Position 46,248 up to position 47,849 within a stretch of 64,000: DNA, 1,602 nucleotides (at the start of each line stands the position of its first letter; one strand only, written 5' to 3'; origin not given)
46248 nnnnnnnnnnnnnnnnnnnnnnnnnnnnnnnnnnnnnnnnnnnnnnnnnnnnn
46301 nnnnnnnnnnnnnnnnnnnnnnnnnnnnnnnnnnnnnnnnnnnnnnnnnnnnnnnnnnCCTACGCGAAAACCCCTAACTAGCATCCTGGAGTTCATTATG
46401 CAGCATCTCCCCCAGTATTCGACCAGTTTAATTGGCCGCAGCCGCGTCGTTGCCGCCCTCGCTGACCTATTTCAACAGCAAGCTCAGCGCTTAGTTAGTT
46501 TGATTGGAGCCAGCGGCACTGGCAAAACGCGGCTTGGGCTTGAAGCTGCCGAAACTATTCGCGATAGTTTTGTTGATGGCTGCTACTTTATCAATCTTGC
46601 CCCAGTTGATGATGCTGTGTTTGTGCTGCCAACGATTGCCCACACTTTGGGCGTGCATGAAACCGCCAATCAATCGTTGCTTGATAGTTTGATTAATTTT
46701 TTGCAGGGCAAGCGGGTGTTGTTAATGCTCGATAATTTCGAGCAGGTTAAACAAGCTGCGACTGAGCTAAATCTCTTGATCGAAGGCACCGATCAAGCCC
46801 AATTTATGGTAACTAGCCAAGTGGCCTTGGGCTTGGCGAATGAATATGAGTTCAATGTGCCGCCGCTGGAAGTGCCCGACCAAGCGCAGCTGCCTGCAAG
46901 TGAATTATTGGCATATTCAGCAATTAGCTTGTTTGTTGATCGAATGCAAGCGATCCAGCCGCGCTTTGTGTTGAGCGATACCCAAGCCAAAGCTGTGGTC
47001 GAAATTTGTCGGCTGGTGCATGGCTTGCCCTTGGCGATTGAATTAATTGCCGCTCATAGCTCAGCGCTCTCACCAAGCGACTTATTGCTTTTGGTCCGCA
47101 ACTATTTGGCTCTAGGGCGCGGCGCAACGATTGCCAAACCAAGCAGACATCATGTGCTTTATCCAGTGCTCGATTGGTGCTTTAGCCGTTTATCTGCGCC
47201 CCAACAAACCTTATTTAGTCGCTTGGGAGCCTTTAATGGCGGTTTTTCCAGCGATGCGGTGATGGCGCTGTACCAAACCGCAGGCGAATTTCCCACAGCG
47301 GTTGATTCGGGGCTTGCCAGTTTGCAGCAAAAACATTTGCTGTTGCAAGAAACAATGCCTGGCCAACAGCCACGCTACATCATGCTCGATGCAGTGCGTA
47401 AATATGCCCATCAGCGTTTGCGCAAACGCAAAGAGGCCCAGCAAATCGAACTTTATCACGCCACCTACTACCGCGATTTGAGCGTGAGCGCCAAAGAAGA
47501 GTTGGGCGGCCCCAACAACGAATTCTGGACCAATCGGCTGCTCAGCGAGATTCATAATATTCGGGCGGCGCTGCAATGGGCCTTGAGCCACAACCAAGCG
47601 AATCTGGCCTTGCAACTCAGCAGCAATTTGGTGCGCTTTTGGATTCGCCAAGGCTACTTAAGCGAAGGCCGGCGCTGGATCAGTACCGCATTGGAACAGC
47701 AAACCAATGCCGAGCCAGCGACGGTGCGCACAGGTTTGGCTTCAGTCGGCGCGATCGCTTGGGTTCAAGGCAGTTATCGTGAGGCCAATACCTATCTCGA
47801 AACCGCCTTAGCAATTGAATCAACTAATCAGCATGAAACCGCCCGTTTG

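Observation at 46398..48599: STAND NTPase-TPR protein lacking any effector or DNA-binding domain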

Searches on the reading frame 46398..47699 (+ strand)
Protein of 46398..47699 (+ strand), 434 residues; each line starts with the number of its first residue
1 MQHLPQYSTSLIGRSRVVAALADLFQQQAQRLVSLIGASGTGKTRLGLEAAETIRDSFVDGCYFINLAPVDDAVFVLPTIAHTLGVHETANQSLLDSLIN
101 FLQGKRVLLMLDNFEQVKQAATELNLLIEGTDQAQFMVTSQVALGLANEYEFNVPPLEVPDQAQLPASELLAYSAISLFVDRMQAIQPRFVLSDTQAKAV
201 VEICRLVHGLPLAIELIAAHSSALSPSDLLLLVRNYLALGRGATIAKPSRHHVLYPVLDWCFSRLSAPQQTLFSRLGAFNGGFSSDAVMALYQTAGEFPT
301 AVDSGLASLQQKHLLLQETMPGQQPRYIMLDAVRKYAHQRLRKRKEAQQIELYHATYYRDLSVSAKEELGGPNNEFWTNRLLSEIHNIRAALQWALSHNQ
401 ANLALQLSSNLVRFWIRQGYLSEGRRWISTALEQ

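Call 57: search_solved_structures(query=window:46398-47699:+, max_evalue=0.1, show_alignments=2)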
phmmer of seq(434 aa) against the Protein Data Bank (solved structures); distinct sequences matched with E-value up to 0.1: 4.
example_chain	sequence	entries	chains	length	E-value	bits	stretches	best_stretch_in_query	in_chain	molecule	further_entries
8k60_I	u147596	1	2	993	1.8e-05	27.1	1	28-281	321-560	Regulatory protein AfsR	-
8jke_I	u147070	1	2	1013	0.00013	24.2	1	28-281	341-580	Regulatory protein AfsR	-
7xc2_C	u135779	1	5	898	0.03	16.5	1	24-115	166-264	CNL9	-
7xe0_A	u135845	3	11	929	0.031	16.4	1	24-115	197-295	Sr35 | CNL9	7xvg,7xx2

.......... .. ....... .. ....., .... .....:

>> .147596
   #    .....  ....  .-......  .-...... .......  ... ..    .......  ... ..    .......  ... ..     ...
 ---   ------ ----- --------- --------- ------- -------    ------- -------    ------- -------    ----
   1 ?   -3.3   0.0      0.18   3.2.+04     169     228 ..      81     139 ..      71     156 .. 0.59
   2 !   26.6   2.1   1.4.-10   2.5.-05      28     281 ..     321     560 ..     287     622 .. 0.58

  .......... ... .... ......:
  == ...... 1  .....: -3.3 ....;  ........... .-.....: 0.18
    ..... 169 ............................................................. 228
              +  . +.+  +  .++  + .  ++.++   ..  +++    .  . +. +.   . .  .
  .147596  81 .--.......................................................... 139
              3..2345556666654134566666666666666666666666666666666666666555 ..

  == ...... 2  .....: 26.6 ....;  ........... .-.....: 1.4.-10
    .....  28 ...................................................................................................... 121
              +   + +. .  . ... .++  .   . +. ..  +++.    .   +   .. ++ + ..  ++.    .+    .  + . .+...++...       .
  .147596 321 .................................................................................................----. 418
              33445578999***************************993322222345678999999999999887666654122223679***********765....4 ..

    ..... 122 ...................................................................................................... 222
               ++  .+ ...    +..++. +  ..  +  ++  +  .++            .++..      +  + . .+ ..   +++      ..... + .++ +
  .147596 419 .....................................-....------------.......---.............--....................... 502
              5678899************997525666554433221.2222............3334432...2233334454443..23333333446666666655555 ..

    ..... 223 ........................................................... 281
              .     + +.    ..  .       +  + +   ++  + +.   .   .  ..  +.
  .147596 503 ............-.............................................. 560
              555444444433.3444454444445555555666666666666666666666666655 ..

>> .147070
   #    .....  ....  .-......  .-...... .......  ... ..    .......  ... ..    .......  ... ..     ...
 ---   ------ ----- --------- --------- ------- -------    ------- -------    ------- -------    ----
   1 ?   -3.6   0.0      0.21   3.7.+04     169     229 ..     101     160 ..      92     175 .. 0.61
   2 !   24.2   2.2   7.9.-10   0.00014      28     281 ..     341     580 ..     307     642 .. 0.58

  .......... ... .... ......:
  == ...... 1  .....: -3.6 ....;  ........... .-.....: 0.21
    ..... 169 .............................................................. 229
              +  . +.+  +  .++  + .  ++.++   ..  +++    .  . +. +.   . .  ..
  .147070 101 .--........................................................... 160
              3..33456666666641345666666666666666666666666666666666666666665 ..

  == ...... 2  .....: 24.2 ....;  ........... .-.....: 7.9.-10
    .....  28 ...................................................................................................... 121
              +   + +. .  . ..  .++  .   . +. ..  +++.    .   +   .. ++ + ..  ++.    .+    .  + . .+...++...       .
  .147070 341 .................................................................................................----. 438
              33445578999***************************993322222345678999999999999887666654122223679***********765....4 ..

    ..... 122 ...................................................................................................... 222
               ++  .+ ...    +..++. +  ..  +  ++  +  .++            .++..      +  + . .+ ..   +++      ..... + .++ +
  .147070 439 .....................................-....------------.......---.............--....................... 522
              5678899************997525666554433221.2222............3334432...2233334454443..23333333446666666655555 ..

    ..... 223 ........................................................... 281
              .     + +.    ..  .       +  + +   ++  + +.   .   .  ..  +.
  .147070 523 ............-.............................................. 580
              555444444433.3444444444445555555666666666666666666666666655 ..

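Call 66: search_solved_structures(query=A3, max_evalue=0.01, show_alignments=3)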
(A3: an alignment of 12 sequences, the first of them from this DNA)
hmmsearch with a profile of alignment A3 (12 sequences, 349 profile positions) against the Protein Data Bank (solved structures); distinct sequences matched with E-value up to 0.01: 47.
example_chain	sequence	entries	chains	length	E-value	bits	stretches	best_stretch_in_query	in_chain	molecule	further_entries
8k60_I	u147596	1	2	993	2.2e-16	62.8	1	1-342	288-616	Regulatory protein AfsR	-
8jke_I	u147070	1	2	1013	1.2e-15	60.3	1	1-342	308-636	Regulatory protein AfsR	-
29hb_b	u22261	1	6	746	4.1e-06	29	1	8-119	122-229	ATP-dependent Clp protease, ATP-binding subunit ClpE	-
7jlv_A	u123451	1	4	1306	5e-06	28.7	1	7-314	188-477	Disease resistance protein Roq1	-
7jlu_A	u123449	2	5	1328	5.3e-06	28.6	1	7-314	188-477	Disease resistance protein Roq1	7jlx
9qlv_A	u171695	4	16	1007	8.4e-06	28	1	8-140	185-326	Disease resistance protein ADR2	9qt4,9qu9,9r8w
7xc2_C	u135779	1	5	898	2.2e-05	26.6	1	2-114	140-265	CNL9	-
7xe0_A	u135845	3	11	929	2.4e-05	26.5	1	2-113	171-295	Sr35 | CNL9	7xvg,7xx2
6lsy_A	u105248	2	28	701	3.6e-05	25.9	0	8-53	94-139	ATP-dependent Clp protease, ATP-binding subunit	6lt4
9fyc_A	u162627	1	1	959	4.5e-05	25.6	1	26-112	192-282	CC-NBS-LRR resistance protein MLA13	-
7crb_A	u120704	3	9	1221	5.1e-05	25.4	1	8-123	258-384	NAD+ hydrolase (NADase)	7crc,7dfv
3pxi_A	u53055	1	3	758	0.0001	24.4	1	8-54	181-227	Negative regulator of genetic competence ClpC/MecB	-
3j3s_A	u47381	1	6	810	0.00012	24.2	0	8-54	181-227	Negative regulator of genetic competence ClpC/MecB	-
3j3r_A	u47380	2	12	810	0.00012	24.1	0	8-54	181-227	Negative regulator of genetic competence ClpC/MecB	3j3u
3j3t_A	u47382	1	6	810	0.00012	24.1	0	8-54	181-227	Negative regulator of genetic competence ClpC/MecB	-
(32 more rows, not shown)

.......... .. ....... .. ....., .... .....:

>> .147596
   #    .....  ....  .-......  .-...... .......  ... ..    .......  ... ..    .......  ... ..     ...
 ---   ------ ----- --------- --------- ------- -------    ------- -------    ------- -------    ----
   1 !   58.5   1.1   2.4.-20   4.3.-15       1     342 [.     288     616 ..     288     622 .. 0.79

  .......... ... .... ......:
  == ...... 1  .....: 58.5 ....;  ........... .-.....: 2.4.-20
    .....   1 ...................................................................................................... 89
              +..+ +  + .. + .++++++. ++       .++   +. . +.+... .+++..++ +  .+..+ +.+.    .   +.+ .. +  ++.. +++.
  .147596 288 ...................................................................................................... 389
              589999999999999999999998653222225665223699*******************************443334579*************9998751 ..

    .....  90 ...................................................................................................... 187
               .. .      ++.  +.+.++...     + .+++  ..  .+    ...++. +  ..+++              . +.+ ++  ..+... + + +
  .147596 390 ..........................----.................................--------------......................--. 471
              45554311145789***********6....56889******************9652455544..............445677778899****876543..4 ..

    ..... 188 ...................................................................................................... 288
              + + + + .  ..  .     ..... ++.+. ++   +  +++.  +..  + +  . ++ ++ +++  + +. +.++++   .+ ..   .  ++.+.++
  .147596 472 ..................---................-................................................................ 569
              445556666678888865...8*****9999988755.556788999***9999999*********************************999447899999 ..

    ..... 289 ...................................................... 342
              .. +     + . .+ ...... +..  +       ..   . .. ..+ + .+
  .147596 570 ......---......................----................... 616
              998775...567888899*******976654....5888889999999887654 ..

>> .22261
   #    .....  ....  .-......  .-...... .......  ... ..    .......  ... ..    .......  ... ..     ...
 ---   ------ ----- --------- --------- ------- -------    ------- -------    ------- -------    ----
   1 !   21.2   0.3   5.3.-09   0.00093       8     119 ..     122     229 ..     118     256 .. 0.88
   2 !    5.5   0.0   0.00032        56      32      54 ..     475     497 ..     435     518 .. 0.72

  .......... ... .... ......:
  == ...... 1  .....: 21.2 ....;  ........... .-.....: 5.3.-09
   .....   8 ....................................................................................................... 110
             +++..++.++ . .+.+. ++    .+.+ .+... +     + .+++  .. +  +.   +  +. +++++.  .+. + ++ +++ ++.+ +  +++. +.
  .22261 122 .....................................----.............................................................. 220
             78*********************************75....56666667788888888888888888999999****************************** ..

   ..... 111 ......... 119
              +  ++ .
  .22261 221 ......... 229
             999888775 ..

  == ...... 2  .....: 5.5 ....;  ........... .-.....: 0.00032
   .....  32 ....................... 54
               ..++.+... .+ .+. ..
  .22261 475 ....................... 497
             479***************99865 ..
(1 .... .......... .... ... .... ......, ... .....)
